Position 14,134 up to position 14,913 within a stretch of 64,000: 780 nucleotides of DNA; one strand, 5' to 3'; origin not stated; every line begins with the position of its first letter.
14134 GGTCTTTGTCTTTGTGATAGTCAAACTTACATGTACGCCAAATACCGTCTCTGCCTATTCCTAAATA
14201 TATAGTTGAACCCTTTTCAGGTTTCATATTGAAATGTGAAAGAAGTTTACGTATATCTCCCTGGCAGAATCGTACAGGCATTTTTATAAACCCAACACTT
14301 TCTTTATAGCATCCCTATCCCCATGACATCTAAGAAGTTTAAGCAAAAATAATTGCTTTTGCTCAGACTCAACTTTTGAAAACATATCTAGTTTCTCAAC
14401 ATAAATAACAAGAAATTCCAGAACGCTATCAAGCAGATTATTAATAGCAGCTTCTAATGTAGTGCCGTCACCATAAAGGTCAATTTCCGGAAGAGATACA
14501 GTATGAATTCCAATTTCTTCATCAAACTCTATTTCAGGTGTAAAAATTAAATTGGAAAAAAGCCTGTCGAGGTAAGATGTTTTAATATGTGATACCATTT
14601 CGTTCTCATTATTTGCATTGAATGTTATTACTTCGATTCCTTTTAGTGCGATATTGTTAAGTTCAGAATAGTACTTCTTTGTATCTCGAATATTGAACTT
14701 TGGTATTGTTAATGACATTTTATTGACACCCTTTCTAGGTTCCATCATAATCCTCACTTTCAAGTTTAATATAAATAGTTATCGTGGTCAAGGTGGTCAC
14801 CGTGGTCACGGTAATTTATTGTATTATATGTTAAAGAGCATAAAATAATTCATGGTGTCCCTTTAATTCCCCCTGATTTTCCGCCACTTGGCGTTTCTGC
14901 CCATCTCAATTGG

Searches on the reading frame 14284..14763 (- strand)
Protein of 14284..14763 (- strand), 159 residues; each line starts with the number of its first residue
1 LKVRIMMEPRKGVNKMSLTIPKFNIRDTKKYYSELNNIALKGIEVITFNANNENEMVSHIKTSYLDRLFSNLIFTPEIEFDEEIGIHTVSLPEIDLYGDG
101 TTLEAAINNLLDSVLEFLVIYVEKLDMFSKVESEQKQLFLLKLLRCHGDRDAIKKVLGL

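Call 3: search_protein_families(library=pfam, proteins=[window:14284-14763:-], max_evalue=0.1)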
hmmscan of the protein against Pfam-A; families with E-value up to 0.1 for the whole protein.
window:14284-14763:- (159 aa): 2 families
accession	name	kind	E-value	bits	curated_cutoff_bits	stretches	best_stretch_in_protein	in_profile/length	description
PF12910.14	PHD_like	-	7.6e-18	65.3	27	1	23-156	5-139/141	Antitoxin of toxin-antitoxin, RelE / RelB, TA system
PF24540.1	zf-C2H2_REST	-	0.0029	17.6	27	0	48-62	10-24/30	REST-like, C2H2-type zinc finger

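Call 88: search_protein_families(library=ncbifam, proteins=[window:14284-14763:-], max_evalue=0.01)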
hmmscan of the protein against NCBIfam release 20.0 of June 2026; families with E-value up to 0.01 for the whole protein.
window:14284-14763:- (159 aa): 0 families
